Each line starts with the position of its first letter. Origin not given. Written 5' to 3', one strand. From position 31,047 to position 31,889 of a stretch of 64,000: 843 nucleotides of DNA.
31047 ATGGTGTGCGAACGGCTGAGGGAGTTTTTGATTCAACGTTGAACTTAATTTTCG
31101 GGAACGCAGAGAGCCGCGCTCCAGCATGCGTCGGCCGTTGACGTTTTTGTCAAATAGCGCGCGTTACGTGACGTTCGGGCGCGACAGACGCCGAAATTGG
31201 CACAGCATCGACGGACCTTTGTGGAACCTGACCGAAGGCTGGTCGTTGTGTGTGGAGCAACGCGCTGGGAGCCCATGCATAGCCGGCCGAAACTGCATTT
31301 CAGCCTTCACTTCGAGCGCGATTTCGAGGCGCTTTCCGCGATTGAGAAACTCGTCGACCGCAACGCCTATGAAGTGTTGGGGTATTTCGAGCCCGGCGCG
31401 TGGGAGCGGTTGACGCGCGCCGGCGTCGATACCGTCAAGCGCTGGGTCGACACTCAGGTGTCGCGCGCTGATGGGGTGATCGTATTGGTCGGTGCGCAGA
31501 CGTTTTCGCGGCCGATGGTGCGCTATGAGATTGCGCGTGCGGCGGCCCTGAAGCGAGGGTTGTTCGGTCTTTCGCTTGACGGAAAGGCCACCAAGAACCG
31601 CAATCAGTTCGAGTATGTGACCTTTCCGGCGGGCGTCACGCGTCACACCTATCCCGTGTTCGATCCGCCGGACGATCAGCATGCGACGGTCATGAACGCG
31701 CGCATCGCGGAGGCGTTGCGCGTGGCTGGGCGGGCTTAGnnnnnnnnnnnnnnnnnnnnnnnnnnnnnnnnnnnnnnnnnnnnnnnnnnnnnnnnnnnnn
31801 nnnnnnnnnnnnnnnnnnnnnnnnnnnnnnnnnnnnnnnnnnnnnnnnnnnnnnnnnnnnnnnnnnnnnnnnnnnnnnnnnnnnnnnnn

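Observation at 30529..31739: Stress-promoter-driven ThsB/DUF1863-like TIR-domain gene, divergently paired with a stand-alone degenerate GGDEF-like protein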

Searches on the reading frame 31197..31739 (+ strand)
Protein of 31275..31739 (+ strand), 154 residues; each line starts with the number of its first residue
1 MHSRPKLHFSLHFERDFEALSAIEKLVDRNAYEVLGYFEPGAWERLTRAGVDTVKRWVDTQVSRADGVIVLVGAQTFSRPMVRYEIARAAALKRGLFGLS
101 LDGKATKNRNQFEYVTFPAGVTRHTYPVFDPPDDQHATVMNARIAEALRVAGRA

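Call 4: search_protein_families(library=pfam, proteins=[window:31275-31739:+, window:31197-31739:+], max_evalue=1)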
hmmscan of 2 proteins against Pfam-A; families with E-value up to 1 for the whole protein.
window:31275-31739:+ (154 aa): 2 families
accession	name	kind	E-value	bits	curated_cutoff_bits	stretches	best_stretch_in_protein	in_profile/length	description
PF08937.16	ThsB_TIR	-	2.9e-10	40.9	21.2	1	9-104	2-98/100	Thoeris protein ThsB, TIR-like domain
PF13676.11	TIR_2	-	0.19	12.6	28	1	50-103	37-93/122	TIR domain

window:31197-31739:+ (180 aa): 2 families
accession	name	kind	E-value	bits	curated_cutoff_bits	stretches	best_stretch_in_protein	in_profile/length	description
PF08937.16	ThsB_TIR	-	3.4e-10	40.7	21.2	1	35-130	2-98/100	Thoeris protein ThsB, TIR-like domain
PF13676.11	TIR_2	-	0.2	12.6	28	1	79-129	39-93/122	TIR domain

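Call 5: search_protein_families(library=padloc, proteins=[window:31275-31739:+], max_evalue=1)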
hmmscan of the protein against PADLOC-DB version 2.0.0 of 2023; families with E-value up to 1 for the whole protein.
window:31275-31739:+ (154 aa): 5 families
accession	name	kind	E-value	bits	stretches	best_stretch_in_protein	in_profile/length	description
PDLC04688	PDC-M50B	-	9.7e-20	69.4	1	6-147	4-155/162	-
PDLC00433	ThsB1|ThsB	-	3.3e-18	64.2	1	6-120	4-122/164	TIR-like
PDLC00431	ThsB1|ThsB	-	1.3e-17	62.7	1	6-112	4-110/162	TIR-like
PDLC00418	ThsB1|ThsB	-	0.0055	14.6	1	54-104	53-103/155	TIR-like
PDLC00429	ThsB1|ThsB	-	0.0067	14.5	1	52-111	52-112/167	TIR-like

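Call 6: search_protein_families(library=ncbifam, proteins=[window:31275-31739:+], max_evalue=1)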
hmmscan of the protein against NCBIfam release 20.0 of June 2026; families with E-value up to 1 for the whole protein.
window:31275-31739:+ (154 aa): 0 families

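Call 8: find_homologous_proteins(query=window:31275-31739:+)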
Query window:31275-31739:+ (154 aa): 2 proteins with E <= 0.001 among 70 candidates.
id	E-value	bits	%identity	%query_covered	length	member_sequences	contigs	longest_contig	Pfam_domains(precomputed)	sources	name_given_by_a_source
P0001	1.4e-90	319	94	100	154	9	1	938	PF08937.17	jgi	jgi:hypothetical protein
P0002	4.9e-90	317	94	100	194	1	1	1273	PF08937.17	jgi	jgi:hypothetical protein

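Call 14: find_encoding_contigs(protein=window:31275-31739:+, flank=8000)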
Protein window:31275-31739:+ (154 aa): no gene with exactly this product is on record in the collection.

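Call 18: find_encoding_contigs(protein=P0002, flank=6000, max_places=3)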
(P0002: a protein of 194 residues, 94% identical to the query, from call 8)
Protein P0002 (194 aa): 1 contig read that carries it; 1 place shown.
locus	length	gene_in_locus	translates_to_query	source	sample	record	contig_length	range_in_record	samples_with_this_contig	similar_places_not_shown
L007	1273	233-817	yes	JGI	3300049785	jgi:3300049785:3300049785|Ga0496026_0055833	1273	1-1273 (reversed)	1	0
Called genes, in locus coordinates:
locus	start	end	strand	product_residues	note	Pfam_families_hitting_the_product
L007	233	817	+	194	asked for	PF08937:ThsB_TIR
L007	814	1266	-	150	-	PF09351:DUF1993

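Call 20: search_protein_representatives(protein=window:31275-31739:+)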
Query: 154 residues. Proteins with E-value up to 0.001 (for the whole library): 451; up to 1e-10: 21; up to 1e-30: 1. The best 150 are listed.
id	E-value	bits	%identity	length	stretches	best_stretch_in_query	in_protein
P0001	4.6e-91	318.8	95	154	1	1-153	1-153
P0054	1.2e-24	103.3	45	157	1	6-149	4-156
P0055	1.6e-22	96.4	48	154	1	6-117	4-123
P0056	1.2e-19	87.1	50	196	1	23-123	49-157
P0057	9.9e-17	77.6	38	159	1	6-150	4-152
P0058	1.3e-16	77.3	38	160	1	6-130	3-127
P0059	1.8e-16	76.7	39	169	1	6-106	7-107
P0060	2.5e-16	76.3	42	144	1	7-126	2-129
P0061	2.9e-15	72.8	37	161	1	6-148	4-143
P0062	1.9e-14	70.2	35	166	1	6-132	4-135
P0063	1.4e-13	67.4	31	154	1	6-152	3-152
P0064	3.3e-13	66.2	36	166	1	7-134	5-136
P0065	2.6e-12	63.2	30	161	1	7-152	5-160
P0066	4.0e-12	62.6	32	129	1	6-116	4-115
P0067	5.8e-12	62.1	38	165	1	6-106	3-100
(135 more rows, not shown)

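Call 30: predict_structure(alignment_id=A2)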
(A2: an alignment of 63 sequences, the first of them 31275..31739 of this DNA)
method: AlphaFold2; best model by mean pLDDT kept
length: 154 residues; sequences in the alignment: 63
mean_pLDDT: 86.7   pTM: 0.84
mean pLDDT of the five models: 86.7, 84.8, 84.4, 82.8, 81.1
residues with pLDDT >= 90: 73; 70-90: 70; 50-70: 11; < 50: 0
segments of 3 or more residues with pLDDT < 50: none
pLDDT, mean of each block of 10 residues (from residue 1): 89 86 91 86 88 94 96 83 93 93 71 85 84 75 93 72
secondary structure, 60 per line:
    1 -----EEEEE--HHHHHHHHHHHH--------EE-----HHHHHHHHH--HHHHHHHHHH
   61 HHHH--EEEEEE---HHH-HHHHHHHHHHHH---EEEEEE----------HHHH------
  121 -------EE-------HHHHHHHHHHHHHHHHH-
elements in order: E6-10 H13-24 H40-48 H51-64 E67-72 H80-91 E95-100 H111-114 H137-153

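Call 35: fold_search(model_id=the predicted structure, library=pdb)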
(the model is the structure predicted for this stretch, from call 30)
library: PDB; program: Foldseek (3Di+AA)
matches with E <= 10: 1552; with E <= 0.001: 43
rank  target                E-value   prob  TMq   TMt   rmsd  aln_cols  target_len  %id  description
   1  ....                  2.3e-10  1.00  0.77  0.75   3.5       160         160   24  Crystal structure of EcThsB (released 2024-09-18)
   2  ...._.                1.3e-06  1.00  0.66  0.54   5.9       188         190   15  Structure of ThsB-Tad3 complex (released 2025-01-22)
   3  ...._C                2.0e-06  1.00  0.67  0.55   6.4       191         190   15  Structure of ThsB-Tad3 complex (released 2025-01-22)
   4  8rpt_B                8.9e-06  1.00  0.54  0.57   5.4       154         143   18  Crystal structure of human DNPH1 mutant- D80A (released 2024-11-20)
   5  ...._B                1.1e-05  1.00  0.62  0.56   5.9       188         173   14  Crystal structure of ThsB (released 2020-06-24)
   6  9ia6_C                3.3e-05  1.00  0.61  0.71   4.4       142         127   18  Crystal structure of DNPH1 bound by compound 3. (released 2025-11-12)
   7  9ia6_B                3.3e-05  1.00  0.59  0.66   4.5       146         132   18  Crystal structure of DNPH1 bound by compound 3. (released 2025-11-12)
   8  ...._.                3.5e-05  1.00  0.62  0.55   6.8       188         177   15  Crystal structure of ThsB (released 2020-06-24)
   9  9i3q_A                3.8e-05  1.00  0.54  0.63   4.7       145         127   19  Crystal structure of DNPH1 bound by compound 2. (released 2025-11-12)
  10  9i6e_A                3.8e-05  1.00  0.53  0.57   6.0       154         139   16  Crystal structure of DNPH1 bound by compound 5. (released 2025-11-12)
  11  9i57_A                4.3e-05  1.00  0.59  0.63   5.3       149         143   16  Crystal structure of DNPH1 bound by compound 39. (released 2025-11-12)
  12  8fz9_A                4.6e-05  1.00  0.54  0.60   5.9       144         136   12  Crystal Structure of Bacillus cereus TIR protein (released 2024-06-19)
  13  9s0o_A                5.2e-05  1.00  0.62  0.69   5.2       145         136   20  Crystal structure of DNPH1 bound by compound 6 (released 2025-12-24)
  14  8qhq_C                5.2e-05  1.00  0.60  0.63   4.8       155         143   17  Crystal structure of human DNPH1 bound to hmdUMP (released 2023-11-08)
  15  8osc_A                5.5e-05  1.00  0.56  0.70   4.6       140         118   16  Structure of Homo sapiens 2'-deoxynucleoside 5'-phosphate N-hydrolase 1 (DNPH1) bound to deoxyuridine 5'- monophosphat (released 2023-08-30)
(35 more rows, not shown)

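Call 39: find_encoding_contigs(protein=P0054, flank=6000, max_places=4)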
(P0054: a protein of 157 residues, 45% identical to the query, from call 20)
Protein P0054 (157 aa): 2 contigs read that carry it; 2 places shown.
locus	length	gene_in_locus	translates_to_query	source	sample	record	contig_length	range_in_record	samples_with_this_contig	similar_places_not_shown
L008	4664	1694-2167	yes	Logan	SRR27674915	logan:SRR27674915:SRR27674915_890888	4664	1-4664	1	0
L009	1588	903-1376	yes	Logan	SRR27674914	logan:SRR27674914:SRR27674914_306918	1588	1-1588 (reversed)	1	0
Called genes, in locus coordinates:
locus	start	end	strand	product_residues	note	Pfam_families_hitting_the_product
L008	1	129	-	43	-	?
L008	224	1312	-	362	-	PF12625:Arabinose_bd, PF12833:HTH_18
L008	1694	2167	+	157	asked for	PF08937:ThsB_TIR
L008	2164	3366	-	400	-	PF00145:DNA_methylase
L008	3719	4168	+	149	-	PF00376:MerR, PF13411:MerR_1, PF09278:MerR-DNA-bind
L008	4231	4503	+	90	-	-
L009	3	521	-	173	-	?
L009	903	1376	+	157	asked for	PF08937:ThsB_TIR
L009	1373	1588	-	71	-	?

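Call 40: find_encoding_contigs(protein=P0055, flank=6000, max_places=4)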
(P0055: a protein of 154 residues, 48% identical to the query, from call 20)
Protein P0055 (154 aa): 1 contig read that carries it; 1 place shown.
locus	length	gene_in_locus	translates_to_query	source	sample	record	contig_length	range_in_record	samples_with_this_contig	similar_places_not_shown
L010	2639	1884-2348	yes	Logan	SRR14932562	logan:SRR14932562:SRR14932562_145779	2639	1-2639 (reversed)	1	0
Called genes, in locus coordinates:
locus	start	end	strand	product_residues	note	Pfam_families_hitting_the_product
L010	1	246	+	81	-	?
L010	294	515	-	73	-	-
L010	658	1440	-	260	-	PF00027:cNMP_binding, PF13545:HTH_Crp_2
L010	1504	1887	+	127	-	-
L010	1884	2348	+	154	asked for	PF08937:ThsB_TIR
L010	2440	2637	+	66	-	?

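Call 42: search_protein_families(library=padloc, proteins=[L010:1504-1887:+, L008:2164-3366:-, P0054, P0055], max_evalue=0.01)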
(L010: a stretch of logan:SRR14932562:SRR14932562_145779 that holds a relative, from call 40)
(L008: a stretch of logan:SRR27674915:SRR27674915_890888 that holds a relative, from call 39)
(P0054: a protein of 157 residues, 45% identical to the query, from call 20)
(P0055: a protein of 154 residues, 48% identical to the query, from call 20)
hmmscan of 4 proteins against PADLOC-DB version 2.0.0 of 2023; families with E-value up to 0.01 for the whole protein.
L010:1504-1887:+ (127 aa): 0 families

L008:2164-3366:- (400 aa): 51 families (the best 25 are shown)
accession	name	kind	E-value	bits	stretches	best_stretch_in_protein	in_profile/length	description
PDLC00028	DruM2|DruM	-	8.6e-153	506.7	1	2-379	6-389/397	DNA cytosine methylase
PDLC03243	MTase_II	-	2.7e-101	337.3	1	4-373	11-367/377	Type II methyltransferase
PDLC03272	MTase_II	-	9.9e-43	144.8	1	3-379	76-400/407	Type II methyltransferase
PDLC03378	MTase_II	-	5.4e-35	119.3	1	5-371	6-332/344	Type II methyltransferase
PDLC02653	DrmMII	-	2.6e-30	103.5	2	4-172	7-178/333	DrmMII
PDLC03242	MTase_II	-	4e-24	83.3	2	4-173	103-266/409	Type II methyltransferase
PDLC03326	MTase_II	-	6.1e-24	82.9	2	7-175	10-183/412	Type II methyltransferase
PDLC03234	MTase_II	-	7.5e-24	82.7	2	6-174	9-181/375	Type II methyltransferase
PDLC03361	MTase_II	-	2.5e-23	80.6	2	4-171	89-286/455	Type II methyltransferase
PDLC00033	DruM2|DruM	-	4e-23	80.3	2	7-176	27-200/368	DNA cytosine methylase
PDLC03716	oMTase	-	1.6e-22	78.1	2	3-167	40-199/349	orphan methyltransferase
PDLC03731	oMTase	-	1.6e-22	78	1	5-171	17-178/326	orphan methyltransferase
PDLC00027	DruM2|DruM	-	3.3e-22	77.3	1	7-171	17-175/361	DNA cytosine methylase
PDLC00026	DruM2|DruM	-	1.3e-20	72.2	1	6-380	9-330/336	DNA cytosine methylase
PDLC03217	MTase_II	-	1.5e-20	71.3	2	4-172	387-549/703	Type II methyltransferase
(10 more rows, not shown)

P0054 (157 aa): 3 families
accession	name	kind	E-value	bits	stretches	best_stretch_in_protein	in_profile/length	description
PDLC04688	PDC-M50B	-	3.6e-27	93.6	1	1-156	1-157/162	-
PDLC00431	ThsB1|ThsB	-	5.3e-26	89.9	1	1-156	1-158/162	TIR-like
PDLC00433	ThsB1|ThsB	-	9.3e-21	72.5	1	1-130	1-126/164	TIR-like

P0055 (154 aa): 5 families
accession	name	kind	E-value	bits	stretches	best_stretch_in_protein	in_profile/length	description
PDLC00431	ThsB1|ThsB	-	5.9e-26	89.8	1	1-150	1-154/162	TIR-like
PDLC04688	PDC-M50B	-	2.8e-25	87.4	1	1-149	1-152/162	-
PDLC00433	ThsB1|ThsB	-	2e-24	84.5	1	1-127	1-125/164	TIR-like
PDLC00418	ThsB1|ThsB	-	1.7e-05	22.8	1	54-101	55-102/155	TIR-like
PDLC00429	ThsB1|ThsB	-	0.00019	19.5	1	54-106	56-109/167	TIR-like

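Call 61: search_solved_structures(query=A2, max_evalue=0.01, show_alignments=3)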
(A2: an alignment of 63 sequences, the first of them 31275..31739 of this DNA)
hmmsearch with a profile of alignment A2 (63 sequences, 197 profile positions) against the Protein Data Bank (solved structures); distinct sequences matched with E-value up to 0.01: 4.
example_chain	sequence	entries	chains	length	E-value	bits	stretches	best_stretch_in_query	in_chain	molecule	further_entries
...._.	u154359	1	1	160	2.4e-58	200.5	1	17-174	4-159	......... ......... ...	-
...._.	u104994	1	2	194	3.7e-48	167.2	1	18-169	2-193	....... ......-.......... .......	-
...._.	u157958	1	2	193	5.6e-48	166.6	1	19-169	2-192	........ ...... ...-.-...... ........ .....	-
8fz9_A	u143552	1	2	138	2.9e-10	43.5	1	19-121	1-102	TIR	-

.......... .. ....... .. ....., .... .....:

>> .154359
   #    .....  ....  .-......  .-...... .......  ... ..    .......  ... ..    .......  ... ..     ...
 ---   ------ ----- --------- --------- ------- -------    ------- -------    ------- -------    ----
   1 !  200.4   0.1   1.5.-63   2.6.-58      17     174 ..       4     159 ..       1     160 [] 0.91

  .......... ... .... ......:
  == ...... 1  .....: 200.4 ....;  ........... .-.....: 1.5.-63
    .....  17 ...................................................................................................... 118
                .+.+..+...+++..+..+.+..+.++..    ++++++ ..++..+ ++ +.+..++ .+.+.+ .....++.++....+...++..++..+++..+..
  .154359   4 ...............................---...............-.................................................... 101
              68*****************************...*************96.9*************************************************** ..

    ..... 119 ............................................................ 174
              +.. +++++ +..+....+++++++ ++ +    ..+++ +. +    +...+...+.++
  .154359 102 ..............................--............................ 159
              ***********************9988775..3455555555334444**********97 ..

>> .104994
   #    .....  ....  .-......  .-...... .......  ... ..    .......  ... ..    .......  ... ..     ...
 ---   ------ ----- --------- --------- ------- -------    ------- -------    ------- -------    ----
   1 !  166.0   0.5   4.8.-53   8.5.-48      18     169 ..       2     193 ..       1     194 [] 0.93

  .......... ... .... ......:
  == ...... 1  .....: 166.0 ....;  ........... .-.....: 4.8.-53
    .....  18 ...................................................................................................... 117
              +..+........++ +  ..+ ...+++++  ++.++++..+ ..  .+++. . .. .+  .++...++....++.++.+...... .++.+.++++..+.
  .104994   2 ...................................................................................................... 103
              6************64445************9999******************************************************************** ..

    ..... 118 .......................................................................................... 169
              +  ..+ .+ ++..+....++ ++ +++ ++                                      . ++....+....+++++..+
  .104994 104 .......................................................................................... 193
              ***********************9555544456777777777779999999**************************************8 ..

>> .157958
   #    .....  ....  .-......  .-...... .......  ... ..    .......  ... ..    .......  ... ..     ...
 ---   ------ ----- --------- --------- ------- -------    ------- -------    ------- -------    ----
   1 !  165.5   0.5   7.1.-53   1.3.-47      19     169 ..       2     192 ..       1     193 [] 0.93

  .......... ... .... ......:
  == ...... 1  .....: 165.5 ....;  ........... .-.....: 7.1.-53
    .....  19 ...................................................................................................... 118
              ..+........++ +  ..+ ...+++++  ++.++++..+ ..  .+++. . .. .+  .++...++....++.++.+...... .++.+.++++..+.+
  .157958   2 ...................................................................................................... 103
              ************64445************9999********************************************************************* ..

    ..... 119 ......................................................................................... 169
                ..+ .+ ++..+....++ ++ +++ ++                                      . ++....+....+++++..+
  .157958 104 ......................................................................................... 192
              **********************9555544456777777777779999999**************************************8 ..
